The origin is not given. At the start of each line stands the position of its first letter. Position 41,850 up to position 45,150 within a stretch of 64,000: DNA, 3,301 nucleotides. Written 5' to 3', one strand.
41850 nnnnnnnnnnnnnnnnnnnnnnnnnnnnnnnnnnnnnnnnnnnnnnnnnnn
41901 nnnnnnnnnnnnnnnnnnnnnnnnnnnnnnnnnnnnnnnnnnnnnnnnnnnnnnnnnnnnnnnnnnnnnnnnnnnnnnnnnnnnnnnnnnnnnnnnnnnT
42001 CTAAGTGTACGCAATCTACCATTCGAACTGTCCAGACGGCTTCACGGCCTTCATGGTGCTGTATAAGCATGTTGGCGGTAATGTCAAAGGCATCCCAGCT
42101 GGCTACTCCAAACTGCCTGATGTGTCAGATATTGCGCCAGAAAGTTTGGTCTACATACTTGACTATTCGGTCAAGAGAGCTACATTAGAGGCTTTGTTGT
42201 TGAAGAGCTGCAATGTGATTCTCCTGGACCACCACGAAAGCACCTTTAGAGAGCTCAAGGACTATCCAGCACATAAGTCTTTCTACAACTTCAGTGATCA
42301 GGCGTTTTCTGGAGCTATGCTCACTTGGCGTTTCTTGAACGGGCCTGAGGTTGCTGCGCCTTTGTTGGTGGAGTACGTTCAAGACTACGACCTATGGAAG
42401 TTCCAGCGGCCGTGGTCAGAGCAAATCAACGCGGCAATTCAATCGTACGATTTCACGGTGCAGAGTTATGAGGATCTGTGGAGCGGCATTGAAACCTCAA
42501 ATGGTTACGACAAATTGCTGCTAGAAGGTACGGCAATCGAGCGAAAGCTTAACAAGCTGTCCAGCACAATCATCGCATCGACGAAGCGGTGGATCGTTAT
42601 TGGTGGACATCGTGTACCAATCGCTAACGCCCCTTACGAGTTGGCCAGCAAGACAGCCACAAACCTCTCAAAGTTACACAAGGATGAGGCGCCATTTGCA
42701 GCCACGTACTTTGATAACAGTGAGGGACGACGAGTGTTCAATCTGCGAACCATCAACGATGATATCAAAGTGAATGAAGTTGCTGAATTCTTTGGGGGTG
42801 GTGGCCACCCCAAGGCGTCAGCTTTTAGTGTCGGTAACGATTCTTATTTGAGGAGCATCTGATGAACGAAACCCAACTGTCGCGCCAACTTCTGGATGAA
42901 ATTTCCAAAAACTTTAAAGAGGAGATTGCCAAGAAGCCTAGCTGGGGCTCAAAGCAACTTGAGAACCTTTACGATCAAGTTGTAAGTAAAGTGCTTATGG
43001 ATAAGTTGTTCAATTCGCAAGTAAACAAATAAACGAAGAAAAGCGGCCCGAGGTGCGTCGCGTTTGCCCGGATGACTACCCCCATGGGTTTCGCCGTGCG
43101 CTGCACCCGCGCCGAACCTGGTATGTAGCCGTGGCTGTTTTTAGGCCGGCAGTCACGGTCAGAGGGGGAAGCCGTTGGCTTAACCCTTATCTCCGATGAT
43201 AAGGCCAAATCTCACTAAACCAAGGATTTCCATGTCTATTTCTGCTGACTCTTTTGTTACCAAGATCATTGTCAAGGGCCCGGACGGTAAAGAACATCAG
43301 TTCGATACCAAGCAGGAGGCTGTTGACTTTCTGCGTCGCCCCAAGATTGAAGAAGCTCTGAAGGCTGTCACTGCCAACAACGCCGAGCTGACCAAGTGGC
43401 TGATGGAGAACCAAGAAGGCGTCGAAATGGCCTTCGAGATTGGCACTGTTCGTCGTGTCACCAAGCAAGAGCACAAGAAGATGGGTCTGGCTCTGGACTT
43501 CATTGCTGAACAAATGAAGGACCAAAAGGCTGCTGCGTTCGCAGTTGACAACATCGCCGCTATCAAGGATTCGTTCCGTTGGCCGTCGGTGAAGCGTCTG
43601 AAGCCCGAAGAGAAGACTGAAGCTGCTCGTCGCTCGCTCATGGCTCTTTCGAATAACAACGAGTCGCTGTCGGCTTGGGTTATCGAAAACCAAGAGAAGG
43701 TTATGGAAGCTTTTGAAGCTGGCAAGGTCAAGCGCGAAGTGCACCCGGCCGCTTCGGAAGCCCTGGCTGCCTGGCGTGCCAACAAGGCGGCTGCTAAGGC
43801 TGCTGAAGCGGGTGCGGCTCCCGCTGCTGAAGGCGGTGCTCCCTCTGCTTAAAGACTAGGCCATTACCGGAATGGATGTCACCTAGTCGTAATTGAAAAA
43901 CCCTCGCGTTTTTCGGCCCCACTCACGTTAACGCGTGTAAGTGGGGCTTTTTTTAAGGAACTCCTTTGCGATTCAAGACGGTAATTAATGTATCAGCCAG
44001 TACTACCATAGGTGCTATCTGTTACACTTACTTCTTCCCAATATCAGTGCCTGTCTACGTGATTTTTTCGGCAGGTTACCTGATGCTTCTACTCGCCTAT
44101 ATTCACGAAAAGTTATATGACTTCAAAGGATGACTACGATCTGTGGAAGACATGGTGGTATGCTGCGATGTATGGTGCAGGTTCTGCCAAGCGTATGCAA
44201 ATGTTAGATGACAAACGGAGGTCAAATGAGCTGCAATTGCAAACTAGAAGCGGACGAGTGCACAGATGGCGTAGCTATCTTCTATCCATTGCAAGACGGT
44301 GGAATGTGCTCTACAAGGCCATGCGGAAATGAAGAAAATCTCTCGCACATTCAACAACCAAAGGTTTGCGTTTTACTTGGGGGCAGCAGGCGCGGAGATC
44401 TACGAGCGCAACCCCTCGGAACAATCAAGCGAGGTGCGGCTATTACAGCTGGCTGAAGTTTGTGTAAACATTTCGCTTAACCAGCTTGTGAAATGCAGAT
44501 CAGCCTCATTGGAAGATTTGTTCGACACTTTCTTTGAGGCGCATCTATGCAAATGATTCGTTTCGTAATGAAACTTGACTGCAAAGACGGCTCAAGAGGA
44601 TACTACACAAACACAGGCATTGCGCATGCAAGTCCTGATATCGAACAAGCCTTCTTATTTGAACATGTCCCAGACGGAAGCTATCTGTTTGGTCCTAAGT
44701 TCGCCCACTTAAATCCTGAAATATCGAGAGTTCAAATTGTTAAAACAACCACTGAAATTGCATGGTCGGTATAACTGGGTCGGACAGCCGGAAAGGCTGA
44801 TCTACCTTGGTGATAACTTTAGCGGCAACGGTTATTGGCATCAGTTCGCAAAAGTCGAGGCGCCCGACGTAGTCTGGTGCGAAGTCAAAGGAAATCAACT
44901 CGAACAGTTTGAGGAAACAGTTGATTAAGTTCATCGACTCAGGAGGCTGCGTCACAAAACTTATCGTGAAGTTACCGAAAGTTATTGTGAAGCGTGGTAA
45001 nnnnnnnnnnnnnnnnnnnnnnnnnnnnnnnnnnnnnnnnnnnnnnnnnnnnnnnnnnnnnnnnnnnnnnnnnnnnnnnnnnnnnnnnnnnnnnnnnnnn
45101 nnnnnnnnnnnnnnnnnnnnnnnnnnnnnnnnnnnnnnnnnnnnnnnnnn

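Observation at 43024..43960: GC-rich island carrying a tandem-repeat protein with an Ala/Lys-rich tail, its own promoter-like motif, a GATAAG inverted repeat and a strong terminator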

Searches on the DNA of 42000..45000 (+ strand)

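Call 8: search_dna_similar(query=window:42000-45000:+, collection=phages, mode=near)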
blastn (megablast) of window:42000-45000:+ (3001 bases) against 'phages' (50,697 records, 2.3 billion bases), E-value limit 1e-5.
No match.

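Call 52: search_rna_families(source=window, start=42950, end=43300, threshold=evalue, max_evalue=10, show_alignments=3)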
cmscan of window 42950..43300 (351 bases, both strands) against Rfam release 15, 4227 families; matches with E-value up to 10: 3.
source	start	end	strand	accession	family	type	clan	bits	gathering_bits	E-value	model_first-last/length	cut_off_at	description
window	43206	43243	+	RF01102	PK1-TEV_CVMV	Cis-reg; leader;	-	15.8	40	8.2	1-37/37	no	5'-leader pseudoknot of TEV/CVMV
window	42952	43051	+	RF01932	bxd_4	Gene; lncRNA;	-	14.2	40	3.4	1-106/106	no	Bithoraxoid conserved region 4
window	43244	43266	-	RF02765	Ysr209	Gene; sRNA;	-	13.8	59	8.4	1-46/46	no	Yersinia sRNA 209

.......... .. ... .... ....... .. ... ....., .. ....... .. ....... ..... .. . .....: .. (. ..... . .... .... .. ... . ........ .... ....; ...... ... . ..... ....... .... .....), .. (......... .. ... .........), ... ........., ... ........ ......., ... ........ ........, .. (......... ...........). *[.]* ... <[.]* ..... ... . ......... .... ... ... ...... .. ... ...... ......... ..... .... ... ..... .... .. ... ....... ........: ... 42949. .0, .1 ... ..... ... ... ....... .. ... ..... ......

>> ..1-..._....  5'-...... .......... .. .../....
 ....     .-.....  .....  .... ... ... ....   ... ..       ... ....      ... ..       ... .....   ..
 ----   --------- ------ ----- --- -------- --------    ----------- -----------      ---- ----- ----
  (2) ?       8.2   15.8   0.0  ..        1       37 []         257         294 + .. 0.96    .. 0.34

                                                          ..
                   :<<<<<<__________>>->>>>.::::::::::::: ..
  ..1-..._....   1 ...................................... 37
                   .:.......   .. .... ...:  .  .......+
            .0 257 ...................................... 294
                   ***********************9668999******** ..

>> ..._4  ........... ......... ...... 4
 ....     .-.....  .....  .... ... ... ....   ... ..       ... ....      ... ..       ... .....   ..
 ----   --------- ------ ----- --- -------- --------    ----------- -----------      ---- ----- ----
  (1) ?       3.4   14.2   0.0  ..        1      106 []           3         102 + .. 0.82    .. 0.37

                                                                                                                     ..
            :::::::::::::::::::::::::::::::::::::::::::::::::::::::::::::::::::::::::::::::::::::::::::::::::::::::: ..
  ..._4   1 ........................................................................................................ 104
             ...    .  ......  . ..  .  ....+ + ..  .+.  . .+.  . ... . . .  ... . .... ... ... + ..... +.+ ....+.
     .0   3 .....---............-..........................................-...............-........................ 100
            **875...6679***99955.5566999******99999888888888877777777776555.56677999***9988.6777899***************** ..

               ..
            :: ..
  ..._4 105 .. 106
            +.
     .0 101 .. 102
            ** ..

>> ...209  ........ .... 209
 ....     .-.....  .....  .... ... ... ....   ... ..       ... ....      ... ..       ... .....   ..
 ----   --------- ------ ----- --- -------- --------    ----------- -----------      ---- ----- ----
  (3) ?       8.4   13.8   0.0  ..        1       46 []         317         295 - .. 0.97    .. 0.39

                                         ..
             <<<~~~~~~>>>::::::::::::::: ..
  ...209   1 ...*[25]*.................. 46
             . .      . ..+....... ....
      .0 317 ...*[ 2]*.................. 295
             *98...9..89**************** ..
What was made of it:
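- On Known RNA family (Rfam) for 43023-43231: Only chance-level hits with E > 3 (call 52).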

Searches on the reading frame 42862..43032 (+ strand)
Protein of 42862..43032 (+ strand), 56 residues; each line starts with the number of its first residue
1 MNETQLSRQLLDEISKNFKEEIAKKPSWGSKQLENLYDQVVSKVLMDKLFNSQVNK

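Call 7: search_protein_families(library=pfam, proteins=[window:42862-43032:+], max_evalue=1)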
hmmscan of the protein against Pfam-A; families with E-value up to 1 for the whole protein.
window:42862-43032:+ (56 aa): 0 families

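Call 9: search_protein_families(library=phrogs, proteins=[window:42862-43032:+], max_evalue=0.1)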
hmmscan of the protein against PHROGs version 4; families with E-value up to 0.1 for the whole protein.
window:42862-43032:+ (56 aa): 2 families
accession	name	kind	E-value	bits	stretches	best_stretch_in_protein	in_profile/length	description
phrog_28972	-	unknown function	0.067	14.4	1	12-48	7-43/63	-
phrog_11794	-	unknown function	0.098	13.6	1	11-54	22-64/217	-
